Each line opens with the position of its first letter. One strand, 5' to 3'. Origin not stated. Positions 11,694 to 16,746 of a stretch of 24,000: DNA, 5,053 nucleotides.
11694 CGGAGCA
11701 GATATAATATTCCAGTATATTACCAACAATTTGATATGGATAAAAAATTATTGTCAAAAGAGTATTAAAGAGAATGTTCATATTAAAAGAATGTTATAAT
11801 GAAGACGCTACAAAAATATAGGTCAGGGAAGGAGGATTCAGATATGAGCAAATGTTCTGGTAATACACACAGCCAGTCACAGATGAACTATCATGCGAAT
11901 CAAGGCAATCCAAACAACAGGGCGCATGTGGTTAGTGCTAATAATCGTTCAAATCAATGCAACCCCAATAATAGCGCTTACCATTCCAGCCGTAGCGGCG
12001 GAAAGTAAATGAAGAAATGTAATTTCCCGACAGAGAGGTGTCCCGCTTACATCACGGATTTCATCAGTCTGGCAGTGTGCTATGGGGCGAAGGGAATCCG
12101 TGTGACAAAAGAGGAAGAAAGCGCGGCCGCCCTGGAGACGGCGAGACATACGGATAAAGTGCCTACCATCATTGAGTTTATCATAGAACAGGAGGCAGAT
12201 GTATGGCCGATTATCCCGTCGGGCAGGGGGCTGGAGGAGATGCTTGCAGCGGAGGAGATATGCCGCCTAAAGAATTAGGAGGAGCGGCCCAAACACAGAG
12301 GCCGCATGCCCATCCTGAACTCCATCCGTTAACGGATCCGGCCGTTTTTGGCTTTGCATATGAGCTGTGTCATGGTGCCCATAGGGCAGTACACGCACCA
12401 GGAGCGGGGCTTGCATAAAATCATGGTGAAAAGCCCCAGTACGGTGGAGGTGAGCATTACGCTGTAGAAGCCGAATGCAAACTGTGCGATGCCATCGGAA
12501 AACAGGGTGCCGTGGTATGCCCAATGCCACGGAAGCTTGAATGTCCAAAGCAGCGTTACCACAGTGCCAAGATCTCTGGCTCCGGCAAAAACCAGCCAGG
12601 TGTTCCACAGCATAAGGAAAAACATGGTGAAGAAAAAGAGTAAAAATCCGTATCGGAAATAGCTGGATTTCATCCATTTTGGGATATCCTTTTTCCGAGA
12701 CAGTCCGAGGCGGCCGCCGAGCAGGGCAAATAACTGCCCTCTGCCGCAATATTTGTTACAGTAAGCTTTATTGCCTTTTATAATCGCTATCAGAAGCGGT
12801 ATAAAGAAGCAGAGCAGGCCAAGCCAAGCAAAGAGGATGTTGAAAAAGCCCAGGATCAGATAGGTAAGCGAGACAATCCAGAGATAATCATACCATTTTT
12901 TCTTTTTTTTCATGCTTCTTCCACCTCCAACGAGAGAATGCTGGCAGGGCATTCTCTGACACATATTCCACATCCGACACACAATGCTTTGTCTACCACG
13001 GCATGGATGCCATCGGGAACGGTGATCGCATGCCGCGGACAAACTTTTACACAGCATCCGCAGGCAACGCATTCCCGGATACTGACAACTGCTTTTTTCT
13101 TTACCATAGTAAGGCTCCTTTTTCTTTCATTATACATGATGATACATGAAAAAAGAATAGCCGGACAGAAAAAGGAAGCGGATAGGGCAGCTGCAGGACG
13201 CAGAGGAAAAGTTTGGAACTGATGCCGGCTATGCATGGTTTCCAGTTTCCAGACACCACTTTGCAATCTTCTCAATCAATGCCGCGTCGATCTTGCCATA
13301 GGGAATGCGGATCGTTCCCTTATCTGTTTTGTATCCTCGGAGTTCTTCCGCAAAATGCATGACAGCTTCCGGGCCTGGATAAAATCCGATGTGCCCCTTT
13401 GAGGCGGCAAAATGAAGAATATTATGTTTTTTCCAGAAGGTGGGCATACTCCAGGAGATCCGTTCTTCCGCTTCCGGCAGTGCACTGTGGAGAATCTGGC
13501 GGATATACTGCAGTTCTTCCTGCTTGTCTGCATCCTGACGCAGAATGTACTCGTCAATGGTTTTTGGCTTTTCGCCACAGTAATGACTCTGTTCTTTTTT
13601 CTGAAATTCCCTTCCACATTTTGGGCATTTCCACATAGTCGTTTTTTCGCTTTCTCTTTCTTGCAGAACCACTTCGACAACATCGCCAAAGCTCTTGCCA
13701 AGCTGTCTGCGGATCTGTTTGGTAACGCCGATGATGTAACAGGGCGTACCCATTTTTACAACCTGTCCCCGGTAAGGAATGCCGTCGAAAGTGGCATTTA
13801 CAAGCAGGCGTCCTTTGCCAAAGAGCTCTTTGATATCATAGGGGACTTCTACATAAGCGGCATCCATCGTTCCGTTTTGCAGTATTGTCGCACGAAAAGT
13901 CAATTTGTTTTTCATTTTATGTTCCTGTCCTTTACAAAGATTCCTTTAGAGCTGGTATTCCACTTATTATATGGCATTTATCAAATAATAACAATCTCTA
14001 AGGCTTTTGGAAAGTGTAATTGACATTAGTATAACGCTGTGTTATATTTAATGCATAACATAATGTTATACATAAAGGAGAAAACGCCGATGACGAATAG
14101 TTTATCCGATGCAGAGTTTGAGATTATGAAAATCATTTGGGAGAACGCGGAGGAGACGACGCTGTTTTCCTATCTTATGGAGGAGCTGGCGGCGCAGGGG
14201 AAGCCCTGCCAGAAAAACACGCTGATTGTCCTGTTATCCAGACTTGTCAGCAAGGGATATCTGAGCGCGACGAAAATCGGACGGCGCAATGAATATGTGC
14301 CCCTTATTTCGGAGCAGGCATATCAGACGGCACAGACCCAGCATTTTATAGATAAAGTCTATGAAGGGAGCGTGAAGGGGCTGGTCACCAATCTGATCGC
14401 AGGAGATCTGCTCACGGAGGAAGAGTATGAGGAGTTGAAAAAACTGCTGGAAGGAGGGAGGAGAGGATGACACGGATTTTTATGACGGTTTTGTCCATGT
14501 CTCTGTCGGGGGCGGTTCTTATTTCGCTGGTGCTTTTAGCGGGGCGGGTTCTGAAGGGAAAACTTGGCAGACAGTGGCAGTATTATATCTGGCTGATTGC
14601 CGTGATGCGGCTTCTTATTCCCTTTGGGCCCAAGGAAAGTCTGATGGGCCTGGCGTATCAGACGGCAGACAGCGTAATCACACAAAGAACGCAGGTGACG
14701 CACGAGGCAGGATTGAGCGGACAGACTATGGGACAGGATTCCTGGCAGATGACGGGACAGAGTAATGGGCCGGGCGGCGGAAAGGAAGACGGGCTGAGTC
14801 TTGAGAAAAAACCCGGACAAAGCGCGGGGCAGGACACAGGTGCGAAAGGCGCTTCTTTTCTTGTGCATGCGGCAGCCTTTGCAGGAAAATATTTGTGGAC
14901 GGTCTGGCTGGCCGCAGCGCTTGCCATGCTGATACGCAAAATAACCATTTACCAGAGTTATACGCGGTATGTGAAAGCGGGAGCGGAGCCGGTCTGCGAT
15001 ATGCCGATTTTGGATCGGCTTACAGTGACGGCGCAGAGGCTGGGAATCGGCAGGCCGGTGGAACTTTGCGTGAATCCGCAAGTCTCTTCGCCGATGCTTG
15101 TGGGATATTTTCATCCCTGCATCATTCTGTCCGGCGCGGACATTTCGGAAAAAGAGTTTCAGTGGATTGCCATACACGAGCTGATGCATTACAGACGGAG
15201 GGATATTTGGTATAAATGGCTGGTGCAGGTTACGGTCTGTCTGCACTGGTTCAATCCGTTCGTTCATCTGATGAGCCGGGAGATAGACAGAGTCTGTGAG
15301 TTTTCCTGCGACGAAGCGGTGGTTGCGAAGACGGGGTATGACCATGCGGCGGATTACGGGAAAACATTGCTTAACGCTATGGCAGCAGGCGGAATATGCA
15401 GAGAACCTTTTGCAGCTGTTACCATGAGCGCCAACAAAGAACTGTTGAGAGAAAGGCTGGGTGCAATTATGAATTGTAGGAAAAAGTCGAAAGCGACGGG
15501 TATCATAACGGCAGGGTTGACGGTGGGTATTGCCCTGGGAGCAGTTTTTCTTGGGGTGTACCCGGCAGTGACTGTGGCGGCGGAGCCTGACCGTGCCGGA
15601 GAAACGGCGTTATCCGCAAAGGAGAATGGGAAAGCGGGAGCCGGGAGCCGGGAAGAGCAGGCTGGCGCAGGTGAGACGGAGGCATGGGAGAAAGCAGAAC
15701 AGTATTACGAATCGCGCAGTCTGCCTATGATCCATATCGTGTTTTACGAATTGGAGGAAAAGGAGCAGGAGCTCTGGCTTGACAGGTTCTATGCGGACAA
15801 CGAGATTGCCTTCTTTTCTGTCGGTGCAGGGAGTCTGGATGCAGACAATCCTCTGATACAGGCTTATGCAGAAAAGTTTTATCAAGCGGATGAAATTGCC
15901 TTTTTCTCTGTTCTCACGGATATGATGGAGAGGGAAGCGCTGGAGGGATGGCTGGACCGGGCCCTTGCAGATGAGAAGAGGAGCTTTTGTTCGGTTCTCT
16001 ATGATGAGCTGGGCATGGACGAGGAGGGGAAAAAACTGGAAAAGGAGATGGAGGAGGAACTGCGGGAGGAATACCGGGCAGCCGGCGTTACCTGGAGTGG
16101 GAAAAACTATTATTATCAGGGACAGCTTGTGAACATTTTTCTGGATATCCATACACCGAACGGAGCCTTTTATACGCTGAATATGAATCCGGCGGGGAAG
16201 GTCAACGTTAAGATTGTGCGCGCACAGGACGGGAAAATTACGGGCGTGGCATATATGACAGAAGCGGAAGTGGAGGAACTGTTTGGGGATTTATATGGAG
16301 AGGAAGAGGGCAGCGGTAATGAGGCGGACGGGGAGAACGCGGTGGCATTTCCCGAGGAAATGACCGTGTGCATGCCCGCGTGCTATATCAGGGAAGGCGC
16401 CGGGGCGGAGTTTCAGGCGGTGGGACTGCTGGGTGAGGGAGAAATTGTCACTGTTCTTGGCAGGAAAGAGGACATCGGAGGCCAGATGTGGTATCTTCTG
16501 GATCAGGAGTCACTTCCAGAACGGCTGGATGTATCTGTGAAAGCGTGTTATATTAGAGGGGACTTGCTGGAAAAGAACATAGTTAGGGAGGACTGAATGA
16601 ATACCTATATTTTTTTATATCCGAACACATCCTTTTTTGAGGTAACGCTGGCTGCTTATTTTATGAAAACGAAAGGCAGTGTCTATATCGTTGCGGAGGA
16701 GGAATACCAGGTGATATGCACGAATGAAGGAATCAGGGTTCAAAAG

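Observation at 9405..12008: Uncharacterised four-gene tail of the Type I R-M island: candidate novel defence module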

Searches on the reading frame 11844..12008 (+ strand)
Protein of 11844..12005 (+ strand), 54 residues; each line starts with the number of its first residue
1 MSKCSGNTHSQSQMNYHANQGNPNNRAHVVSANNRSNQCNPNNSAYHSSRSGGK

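Call 89: find_related_loci(query=A2, collection=viral_contigs, flank=6000)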
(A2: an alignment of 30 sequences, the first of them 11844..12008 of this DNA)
Query A2 (54 aa) in viral_contigs; peptide patterns used: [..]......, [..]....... (x = any residue, [..] = any of these).
178 stretches matched a pattern; 66 encode a relative of the query (tblastn E <= 1e-3); 66 distinct loci.
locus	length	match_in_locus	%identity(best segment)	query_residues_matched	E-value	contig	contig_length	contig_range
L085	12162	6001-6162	63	1-54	6e-15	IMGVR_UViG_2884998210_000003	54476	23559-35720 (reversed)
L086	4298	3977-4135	53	1-50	7e-12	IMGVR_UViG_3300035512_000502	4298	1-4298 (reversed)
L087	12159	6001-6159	55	1-50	2e-11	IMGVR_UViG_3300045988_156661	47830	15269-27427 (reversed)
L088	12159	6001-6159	55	1-50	1e-11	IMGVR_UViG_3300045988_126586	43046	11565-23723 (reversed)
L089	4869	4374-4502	63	4-46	2e-11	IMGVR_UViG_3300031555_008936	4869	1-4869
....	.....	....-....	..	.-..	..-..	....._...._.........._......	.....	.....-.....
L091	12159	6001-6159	55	1-50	3e-11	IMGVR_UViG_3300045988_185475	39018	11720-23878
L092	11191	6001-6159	55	1-50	2e-11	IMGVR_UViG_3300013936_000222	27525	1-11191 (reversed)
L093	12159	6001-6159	55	1-50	3e-11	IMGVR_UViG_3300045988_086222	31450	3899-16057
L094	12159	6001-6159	55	1-50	3e-11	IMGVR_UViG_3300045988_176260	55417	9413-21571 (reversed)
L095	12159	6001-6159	55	1-50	3e-11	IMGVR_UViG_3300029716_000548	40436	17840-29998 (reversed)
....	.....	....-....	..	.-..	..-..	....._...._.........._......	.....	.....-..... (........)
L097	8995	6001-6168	48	1-54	3e-11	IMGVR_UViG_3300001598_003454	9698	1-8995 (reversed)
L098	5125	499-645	57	1-46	7e-11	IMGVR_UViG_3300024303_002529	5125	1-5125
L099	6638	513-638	60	5-46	1e-10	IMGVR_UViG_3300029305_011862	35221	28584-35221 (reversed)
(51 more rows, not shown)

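Call 90: search_dna_similar(query=window:11844-12005:+, collection=phages, mode=protein, max_evalue=0.01, max_rows=25)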
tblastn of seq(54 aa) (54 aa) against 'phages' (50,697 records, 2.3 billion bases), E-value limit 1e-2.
No match.

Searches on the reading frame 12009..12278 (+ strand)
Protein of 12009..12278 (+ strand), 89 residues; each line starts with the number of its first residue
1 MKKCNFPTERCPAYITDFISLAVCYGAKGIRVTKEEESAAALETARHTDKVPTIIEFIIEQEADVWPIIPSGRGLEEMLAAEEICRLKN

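Call 5: search_protein_families(library=pfam, proteins=[window:12009-12278:+], max_evalue=1)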
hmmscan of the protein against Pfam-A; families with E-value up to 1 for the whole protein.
window:12009-12278:+ (89 aa): 1 family
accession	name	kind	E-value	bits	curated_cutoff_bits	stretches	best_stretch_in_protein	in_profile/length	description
PF02775.26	TPP_enzyme_C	-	4.4e-05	23.8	21.9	1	14-56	109-150/151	Thiamine pyrophosphate enzyme, C-terminal TPP binding domain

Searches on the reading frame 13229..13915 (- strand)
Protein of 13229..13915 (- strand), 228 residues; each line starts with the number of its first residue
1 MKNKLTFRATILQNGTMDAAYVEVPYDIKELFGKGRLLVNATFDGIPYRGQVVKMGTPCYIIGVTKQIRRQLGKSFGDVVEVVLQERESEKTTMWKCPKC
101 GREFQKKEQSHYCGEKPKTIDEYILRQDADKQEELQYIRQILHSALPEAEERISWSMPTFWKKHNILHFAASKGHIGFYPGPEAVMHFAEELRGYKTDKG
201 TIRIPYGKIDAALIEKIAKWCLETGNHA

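Call 7: search_protein_families(library=pfam, proteins=[window:13229-13915:-], max_evalue=0.01)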
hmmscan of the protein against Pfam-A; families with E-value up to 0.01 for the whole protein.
window:13229-13915:- (228 aa): 2 families
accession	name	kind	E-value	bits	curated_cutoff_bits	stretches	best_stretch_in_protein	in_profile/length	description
PF08922.17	DUF1905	-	6.2e-20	71.5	24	1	7-84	1-81/81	Domain of unknown function (DUF1905)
PF08818.16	DUF1801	-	3.3e-15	56.7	27.2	1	131-219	1-82/85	Domain of unknown function (DU1801)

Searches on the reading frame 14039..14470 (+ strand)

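Call 7: search_protein_families(library=pfam, proteins=[window:14039-14470:+], max_evalue=0.01)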
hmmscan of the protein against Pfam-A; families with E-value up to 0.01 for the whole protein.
window:14039-14470:+ (143 aa): 1 family
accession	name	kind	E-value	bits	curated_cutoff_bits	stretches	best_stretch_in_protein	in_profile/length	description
PF03965.22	Penicillinase_R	-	1.7e-26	93.3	22.6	1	22-138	1-114/115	Penicillinase repressor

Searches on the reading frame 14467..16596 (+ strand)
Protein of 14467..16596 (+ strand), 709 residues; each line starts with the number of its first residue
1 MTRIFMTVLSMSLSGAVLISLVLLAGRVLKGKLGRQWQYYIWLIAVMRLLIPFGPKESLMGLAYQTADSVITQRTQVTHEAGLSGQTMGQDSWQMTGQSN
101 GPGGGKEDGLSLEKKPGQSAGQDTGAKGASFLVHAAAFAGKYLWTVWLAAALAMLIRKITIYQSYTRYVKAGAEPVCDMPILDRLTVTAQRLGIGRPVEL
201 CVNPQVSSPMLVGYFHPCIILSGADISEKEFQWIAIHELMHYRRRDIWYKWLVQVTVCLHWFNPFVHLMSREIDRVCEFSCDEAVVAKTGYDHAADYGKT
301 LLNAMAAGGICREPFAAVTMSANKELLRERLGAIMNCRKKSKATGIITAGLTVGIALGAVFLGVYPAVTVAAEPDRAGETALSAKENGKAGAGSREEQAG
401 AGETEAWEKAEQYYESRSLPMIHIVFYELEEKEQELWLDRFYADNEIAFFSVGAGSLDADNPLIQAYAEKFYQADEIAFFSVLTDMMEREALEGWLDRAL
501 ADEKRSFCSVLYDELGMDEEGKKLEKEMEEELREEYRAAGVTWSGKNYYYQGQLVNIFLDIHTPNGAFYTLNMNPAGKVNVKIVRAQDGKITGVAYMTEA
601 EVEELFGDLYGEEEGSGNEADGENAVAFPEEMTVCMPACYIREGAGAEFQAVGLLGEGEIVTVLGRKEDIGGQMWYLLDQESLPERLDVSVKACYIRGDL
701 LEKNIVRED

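Call 7: search_protein_families(library=pfam, proteins=[window:14467-16596:+], max_evalue=0.01)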
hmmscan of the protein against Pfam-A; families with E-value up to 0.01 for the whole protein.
window:14467-16596:+ (709 aa): 2 families
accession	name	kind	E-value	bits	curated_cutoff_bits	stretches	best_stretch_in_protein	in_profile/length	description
PF05569.17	Peptidase_M56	-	1.9e-59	201.7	31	1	7-334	2-296/296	BlaR1 peptidase M56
PF08239.17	SH3_3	-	0.0089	16.6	27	0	640-678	4-38/54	Bacterial SH3 domain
